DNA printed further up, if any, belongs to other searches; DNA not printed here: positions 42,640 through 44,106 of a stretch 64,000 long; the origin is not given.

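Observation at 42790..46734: Orphan ArlC/D/E-like coiled-coil operon under a TrmB regulator, with no archaellum motor genes alongside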

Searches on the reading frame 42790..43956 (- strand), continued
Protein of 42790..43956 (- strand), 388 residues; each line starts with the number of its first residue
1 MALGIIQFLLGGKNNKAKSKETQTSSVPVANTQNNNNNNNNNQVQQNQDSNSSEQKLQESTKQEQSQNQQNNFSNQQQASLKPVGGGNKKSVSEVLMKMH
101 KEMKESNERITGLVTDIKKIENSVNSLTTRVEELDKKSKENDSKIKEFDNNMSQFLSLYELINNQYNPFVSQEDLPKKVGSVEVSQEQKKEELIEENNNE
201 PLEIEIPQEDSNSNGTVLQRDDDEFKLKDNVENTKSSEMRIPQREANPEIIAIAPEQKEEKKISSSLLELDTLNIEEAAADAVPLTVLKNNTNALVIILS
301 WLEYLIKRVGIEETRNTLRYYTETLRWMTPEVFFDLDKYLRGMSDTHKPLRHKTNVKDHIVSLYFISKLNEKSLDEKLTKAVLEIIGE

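Call 23: search_protein_families(library=pfam, proteins=[L012:11201-11686:+, L012:11708-14248:+, L012:14308-15009:+, L012:15128-16774:+, L012:16799-18463:+, L012:7279-8601:-, L012:8656-9849:+, L012:6611-7219:-, L006:2714-3412:+], max_evalue=0.01)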
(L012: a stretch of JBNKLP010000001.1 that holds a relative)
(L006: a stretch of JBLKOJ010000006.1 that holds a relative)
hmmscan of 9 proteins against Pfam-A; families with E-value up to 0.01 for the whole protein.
L012:11201-11686:+ (161 aa): 1 family
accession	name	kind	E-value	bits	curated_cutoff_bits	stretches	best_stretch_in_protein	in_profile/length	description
PF01917.21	Arch_flagellin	-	3.3e-17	63.7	29.5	1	18-156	5-159/162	Archaebacterial flagellin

L012:11708-14248:+ (846 aa): 3 families
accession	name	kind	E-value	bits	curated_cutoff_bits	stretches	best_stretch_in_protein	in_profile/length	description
PF13385.13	Laminin_G_3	-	3.2e-22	79.7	27.6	1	265-416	1-150/151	Concanavalin A-like lectin/glucanases superfamily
PF10102.14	DUF2341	-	8.9e-07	29.7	23.4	1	427-478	13-64/84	Domain of unknown function (DUF2341)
PF02210.31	Laminin_G_2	-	0.0015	19.4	22.9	1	322-406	26-123/126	Laminin G domain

L012:14308-15009:+ (233 aa): 7 families
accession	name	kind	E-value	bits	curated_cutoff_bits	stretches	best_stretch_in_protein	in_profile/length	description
PF06745.19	ATPase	-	3.9e-18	66.1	26.6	1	14-227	7-226/231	KaiC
PF13481.12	AAA_25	-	1.3e-05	25.3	27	1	13-161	20-186/195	AAA domain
PF20720.3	nSTAND3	-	0.0012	19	27.2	0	25-67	16-57/155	Novel STAND NTPase 3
PF00308.24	Bac_DnaA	-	0.0028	18.3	23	0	115-164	93-138/162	Bacterial DnaA ATPAse domain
PF13173.12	AAA_14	-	0.0059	17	27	0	26-78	2-52/129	AAA domain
PF02223.23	Thymidylate_kin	-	0.0076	16.4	27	0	31-68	1-37/185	Thymidylate kinase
PF13191.12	AAA_16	-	0.0085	17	32.6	0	9-62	10-60/167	AAA ATPase domain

L012:15128-16774:+ (548 aa): 2 families
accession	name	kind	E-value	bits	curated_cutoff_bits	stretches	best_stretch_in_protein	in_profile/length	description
PF00437.27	T2SSE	-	2.5e-35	122.3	24.9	1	169-413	6-256/370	Type II/IV secretion system protein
PF13555.12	AAA_29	-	0.0035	17.5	27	1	274-318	5-44/61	P-loop containing region of AAA domain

L012:16799-18463:+ (554 aa): 0 families

L012:7279-8601:- (440 aa): 0 families

L012:8656-9849:+ (397 aa): 1 family
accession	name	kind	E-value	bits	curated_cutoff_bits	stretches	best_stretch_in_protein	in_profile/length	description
PF09335.16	VTT_dom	-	2.2e-15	57.7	33.9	1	33-158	1-122/123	VTT domain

L012:6611-7219:- (202 aa): 1 family
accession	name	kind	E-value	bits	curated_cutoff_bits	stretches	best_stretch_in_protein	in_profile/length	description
PF04893.22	Yip1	-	1.3e-06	28.8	28.6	1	39-184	27-172/173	Yip1 domain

L006:2714-3412:+ (232 aa): 10 families
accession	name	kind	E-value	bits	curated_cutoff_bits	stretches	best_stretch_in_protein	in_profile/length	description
PF06745.19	ATPase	-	2.2e-18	66.9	26.6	1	14-226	7-225/231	KaiC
PF13481.12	AAA_25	-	0.00013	22.1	27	1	11-155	18-176/195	AAA domain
PF20720.3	nSTAND3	-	0.00028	21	27.2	1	25-66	16-56/155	Novel STAND NTPase 3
PF00308.24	Bac_DnaA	-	0.001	19.7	23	0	29-101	37-112/162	Bacterial DnaA ATPAse domain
PF09848.15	SLFN-g3_helicase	-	0.0017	18.2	24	1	28-168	3-126/354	Schlafen group 3, DNA/RNA helicase domain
PF13173.12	AAA_14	-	0.0024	18.3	27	1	26-83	2-57/129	AAA domain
PF24883.2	NPHP3_N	-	0.0027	18.3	24.8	1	25-60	21-56/164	Nephrocystin 3, N-terminal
PF02223.23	Thymidylate_kin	-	0.0027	17.9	27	1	31-69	1-38/185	Thymidylate kinase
PF13191.12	AAA_16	-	0.0056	17.6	32.6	0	11-65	8-63/167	AAA ATPase domain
PF13401.12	AAA_22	-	0.0077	17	27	0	27-63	6-42/130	AAA domain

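Call 31: find_homologous_proteins(query=L006:2714-3412:+, max_evalue=1e-20)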
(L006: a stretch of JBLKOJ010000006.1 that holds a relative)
Query L006:2714-3412:+ (232 aa): 284 proteins with E <= 1e-20 among 662 candidates; the best 120 are listed.
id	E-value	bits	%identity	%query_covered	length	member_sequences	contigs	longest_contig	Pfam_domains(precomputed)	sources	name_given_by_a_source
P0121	3.1e-135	467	91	100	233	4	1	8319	PF06745.20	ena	-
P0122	7.1e-135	466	91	100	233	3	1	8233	PF06745.20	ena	-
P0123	2.5e-124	431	82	100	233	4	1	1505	PF06745.20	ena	-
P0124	4.9e-124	430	83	100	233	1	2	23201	PF06745.20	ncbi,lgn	ncbi:MAG: ATPase domain-containing protein [Candidatus Nanoarchaeia archaeon]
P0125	2.4e-122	425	82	100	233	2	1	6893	PF06745.20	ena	-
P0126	1.9e-119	415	80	100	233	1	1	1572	PF06745.20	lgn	-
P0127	1.3e-117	409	80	100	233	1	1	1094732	PF06745.20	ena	-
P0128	2.0e-116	405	79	100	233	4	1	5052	PF06745.20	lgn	-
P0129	1.4e-114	399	77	100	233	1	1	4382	PF06745.20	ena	-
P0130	3.2e-104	365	72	100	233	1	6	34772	PF06745.20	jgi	jgi:flagellar protein FlaH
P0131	7.0e-104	364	70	100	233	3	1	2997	PF06745.20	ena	-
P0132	7.3e-104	364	71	100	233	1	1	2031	PF06745.20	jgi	-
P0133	9.2e-104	364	72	100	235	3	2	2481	PF06745.20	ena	-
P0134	3.4e-103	362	71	100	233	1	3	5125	PF06745.20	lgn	-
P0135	4.7e-103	362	71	100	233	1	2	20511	PF06745.20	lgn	-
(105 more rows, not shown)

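Call 32: find_encoding_contigs(protein=P0124, flank=10000, max_places=3)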
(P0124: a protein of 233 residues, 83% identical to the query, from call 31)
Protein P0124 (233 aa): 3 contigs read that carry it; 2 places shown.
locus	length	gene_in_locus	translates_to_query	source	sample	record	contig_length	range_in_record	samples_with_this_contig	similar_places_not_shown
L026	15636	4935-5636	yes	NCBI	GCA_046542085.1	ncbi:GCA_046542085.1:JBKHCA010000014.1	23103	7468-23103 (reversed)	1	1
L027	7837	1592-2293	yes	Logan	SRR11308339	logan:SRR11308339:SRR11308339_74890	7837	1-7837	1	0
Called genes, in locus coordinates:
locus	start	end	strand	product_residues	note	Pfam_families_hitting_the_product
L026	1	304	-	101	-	?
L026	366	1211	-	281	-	-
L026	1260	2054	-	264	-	-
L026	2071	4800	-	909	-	-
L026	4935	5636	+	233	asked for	PF06745:ATPase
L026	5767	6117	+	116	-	-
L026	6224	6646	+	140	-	PF27325:MJ0538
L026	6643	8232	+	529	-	PF00118:Cpn60_TCP1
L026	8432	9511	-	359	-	PF00091:Tubulin, PF12327:FtsZ_C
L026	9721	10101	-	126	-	PF04472:SepF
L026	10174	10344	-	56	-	-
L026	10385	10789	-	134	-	PF21485:IF5A-like_N, PF08207:EFP_N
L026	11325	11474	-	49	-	-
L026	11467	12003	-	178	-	PF00300:His_Phos_1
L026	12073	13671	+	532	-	PF01541:GIY-YIG, PF22920:UvrC_RNaseH, PF08459:UvrC_RNaseH_dom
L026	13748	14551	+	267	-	-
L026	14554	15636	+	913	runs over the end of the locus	-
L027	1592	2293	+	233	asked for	PF06745:ATPase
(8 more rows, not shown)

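Call 33: find_encoding_contigs(protein=P0127, flank=10000, max_places=2)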
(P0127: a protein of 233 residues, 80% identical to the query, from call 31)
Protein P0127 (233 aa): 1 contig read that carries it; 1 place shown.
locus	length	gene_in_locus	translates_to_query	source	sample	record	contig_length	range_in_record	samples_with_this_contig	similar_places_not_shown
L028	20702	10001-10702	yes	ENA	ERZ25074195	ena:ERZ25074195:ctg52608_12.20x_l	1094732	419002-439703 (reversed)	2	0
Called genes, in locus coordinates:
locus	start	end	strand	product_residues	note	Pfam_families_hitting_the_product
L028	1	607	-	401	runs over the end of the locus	PF00270:DEAD, PF04851:ResIII, PF00271:Helicase_C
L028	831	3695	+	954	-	PF02518:HATPase_c, PF00204:DNA_gyraseB, PF14890:Intein_splicing, PF01751:Toprim, PF00986:DNA_gyraseB_C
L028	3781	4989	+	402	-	PF05175:MTS, PF08241:Methyltransf_11, PF08242:Methyltransf_12 (faint), PF13649:Methyltransf_25, PF13847:Methyltransf_31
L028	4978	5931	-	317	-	PF00389:2-Hacid_dh, PF02826:2-Hacid_dh_C, PF03446:NAD_binding_2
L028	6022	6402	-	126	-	-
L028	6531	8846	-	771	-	PF03104:DNA_pol_B_exo1, PF00136:DNA_pol_B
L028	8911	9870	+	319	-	PF01863:YgjP-like, PF08325:WLM (weak)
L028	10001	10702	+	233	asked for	PF06745:ATPase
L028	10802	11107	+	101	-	-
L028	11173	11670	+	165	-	-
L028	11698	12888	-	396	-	-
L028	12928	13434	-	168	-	-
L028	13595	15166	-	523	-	PF13522:GATase_6, PF13537:GATase_7, PF00733:Asn_synthase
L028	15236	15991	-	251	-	-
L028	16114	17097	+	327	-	PF05598:DUF772, PF01609:DDE_Tnp_1 (weak)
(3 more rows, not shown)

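Call 35: find_homologous_proteins(query=L015:18659-20305:+, max_evalue=1e-30)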
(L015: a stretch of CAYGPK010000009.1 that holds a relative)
Query L015:18659-20305:+ (548 aa): 7993 proteins with E <= 1e-30 among 8000 candidates; the best 120 are listed.
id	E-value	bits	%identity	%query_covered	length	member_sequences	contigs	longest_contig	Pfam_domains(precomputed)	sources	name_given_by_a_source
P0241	0.0e+0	1239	100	100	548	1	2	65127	PF00437.27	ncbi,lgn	-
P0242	0.0e+0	1102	88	100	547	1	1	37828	PF00437.27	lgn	-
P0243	0.0e+0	1078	84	100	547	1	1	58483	PF00437.27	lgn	-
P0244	0.0e+0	1055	83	100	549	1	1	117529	PF00437.27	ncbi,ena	-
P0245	0.0e+0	1047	82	100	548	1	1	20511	PF00437.27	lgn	-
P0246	0.0e+0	1042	82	100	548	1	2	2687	PF00437.27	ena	-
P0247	0.0e+0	1042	80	100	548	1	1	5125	PF00437.27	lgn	-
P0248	0.0e+0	1032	80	100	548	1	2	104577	PF00437.27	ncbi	-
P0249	0.0e+0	1030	80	100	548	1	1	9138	PF00437.27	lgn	-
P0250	0.0e+0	1027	79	100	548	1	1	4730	PF00437.27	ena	-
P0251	0.0e+0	1026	80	100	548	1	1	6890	PF00437.27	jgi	-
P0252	0.0e+0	1025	79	100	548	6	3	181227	PF00437.27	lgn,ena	-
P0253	0.0e+0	1023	78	100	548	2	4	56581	PF00437.27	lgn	-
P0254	0.0e+0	1023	80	100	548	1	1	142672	PF00437.27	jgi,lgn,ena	-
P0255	0.0e+0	1021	79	100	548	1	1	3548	PF00437.27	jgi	jgi:flagellar protein FlaI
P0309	5.1e-274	928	72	100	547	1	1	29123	PF00437.27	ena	-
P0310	1.7e-273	926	72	100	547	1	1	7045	PF00437.27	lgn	-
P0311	4.9e-273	925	73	100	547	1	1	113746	PF00437.27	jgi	jgi:flagellar protein FlaI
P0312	1.0e-272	924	71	100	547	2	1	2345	PF00437.27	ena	-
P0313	4.2e-272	922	71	100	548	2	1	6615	PF00437.27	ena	-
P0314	4.6e-272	922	72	100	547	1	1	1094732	PF00437.27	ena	-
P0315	7.7e-271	917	71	100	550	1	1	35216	PF00437.27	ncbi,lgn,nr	ncbi:MAG: type II/IV secretion system ATPase subunit [Nanoarchaeota archaeon]|nr:type II/IV secretio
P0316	7.9e-270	914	72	100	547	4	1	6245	PF00437.27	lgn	-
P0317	3.0e-269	912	70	100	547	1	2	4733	PF00437.27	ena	-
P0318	1.6e-268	910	71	100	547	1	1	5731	PF00437.27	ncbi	-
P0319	5.1e-268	908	69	100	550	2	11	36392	PF00437.27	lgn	-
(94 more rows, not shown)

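Call 36: find_encoding_contigs(protein=P0314, flank=10000, max_places=2)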
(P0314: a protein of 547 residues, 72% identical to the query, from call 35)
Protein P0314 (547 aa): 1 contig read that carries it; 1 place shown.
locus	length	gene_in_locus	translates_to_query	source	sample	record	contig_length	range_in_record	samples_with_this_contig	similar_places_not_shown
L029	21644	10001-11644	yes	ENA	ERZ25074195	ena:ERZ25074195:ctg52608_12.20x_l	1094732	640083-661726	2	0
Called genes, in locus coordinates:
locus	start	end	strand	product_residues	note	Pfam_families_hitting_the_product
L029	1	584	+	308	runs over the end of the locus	PF00665:rve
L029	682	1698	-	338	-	-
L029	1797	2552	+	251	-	PF01978:TrmB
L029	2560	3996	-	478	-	PF00883:Peptidase_M17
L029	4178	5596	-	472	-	PF00344:SecY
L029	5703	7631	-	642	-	PF02518:HATPase_c (weak), PF13589:HATPase_c_3, PF01119:DNA_mis_repair, PF08676:MutL_C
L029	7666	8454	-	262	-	PF00459:Inositol_P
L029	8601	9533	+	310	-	-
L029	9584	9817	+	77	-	PF26477:DUF8150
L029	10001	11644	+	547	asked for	PF00437:T2SSE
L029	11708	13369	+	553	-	-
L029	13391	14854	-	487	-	PF00587:tRNA-synt_2b, PF03129:HGTP_anticodon, PF09180:ProRS-C_1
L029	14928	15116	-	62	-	-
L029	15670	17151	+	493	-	PF04244:DPRP, PF03441:FAD_binding_7 (weak)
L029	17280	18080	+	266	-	PF09565:RE_NgoFVII (weak), PF13091:PLDc_2, PF00614:PLDc (faint), PF17726:DpnI_C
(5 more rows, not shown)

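Call 37: find_encoding_contigs(protein=P0318, flank=10000, max_places=2)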
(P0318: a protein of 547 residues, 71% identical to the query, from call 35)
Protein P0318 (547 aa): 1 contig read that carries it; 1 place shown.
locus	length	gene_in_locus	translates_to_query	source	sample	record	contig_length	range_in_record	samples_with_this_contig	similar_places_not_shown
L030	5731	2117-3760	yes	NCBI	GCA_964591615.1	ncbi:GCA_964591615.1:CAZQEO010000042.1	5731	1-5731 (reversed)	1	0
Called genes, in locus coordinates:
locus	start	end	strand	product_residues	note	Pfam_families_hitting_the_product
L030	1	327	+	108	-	?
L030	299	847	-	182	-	PF03703:bPH_2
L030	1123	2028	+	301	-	-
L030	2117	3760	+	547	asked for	PF00437:T2SSE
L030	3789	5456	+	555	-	-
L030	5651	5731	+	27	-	?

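Call 38: list_cluster_members(proteins=[P0309, P0310, P0312, P0313, P0315, P0316, P0317, P0319, P0124, P0311])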
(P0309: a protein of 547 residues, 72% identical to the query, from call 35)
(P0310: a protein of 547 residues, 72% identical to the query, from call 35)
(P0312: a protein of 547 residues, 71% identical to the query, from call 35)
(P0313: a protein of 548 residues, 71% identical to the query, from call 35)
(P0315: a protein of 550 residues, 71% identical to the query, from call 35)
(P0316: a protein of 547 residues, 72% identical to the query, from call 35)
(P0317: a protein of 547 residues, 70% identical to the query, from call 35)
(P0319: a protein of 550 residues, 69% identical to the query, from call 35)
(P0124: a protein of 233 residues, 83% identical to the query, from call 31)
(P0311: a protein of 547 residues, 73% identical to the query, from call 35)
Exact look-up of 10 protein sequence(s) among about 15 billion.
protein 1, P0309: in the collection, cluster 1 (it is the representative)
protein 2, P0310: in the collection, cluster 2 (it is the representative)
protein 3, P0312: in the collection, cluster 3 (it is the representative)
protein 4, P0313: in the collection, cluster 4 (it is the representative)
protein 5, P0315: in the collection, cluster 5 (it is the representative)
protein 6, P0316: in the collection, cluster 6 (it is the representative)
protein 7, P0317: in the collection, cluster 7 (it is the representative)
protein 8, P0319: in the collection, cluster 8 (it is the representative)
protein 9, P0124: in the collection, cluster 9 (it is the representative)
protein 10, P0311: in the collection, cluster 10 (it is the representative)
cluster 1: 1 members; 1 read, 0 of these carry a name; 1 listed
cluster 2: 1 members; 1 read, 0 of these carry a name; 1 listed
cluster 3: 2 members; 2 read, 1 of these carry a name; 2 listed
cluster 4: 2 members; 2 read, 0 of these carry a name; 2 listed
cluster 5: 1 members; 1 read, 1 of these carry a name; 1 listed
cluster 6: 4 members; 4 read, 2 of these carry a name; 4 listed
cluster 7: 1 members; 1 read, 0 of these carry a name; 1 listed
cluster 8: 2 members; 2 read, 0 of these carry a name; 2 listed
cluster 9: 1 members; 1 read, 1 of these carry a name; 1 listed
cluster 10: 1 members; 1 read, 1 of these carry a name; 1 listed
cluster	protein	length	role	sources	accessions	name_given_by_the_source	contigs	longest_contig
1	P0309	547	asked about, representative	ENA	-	-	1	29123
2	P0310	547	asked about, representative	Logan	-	-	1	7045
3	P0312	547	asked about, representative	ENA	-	-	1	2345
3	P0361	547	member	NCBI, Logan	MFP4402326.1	MAG: type II/IV secretion system ATPase subunit [Candidatus Nanoarchaeia archaeon]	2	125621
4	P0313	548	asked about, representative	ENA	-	-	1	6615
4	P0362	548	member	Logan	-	-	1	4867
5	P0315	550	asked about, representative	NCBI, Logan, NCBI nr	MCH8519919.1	MAG: type II/IV secretion system ATPase subunit [Nanoarchaeota archaeon] | type II/IV secretion system ATPase subunit [Nanoarchaeota archaeon]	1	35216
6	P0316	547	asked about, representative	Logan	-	-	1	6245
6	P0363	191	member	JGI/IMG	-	flagellar protein FlaI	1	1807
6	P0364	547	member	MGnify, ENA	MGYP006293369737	FL=1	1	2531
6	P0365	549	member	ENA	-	-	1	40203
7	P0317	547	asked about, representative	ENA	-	-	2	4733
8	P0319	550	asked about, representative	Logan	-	-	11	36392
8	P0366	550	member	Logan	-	-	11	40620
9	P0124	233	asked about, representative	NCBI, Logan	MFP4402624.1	MAG: ATPase domain-containing protein [Candidatus Nanoarchaeia archaeon]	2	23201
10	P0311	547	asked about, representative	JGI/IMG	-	flagellar protein FlaI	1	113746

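Call 39: find_encoding_contigs(protein=P0361, flank=10000, max_places=2)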
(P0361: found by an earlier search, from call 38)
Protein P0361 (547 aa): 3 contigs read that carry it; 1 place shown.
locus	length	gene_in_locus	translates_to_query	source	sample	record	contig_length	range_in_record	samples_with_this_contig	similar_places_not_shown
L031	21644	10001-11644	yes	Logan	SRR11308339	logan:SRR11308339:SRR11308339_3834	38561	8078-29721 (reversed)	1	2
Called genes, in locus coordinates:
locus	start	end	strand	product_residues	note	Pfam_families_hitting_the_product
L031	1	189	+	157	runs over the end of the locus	-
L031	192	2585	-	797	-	PF01624:MutS_I, PF05188:MutS_II, PF05192:MutS_III, PF05190:MutS_IV, PF00488:MutS_V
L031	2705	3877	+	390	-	PF00145:DNA_methylase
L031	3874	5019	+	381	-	PF20296:MTaX1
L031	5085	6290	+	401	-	PF01970:TctA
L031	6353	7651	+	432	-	PF00079:Serpin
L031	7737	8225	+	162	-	PF00293:NUDIX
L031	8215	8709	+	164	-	PF00293:NUDIX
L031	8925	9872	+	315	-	-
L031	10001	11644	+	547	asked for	PF00437:T2SSE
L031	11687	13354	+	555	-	-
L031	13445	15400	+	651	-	PF00270:DEAD, PF04851:ResIII (weak), PF06733:DEAD_2, PF00271:Helicase_C (weak), PF13307:Helicase_C_2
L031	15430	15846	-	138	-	-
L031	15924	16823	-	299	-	PF00800:PDT, PF01842:ACT (weak)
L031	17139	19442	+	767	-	PF00437:T2SSE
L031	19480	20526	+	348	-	-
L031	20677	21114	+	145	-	PF02580:Tyr_Deacylase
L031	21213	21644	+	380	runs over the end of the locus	PF17755:UvrA_DNA-bind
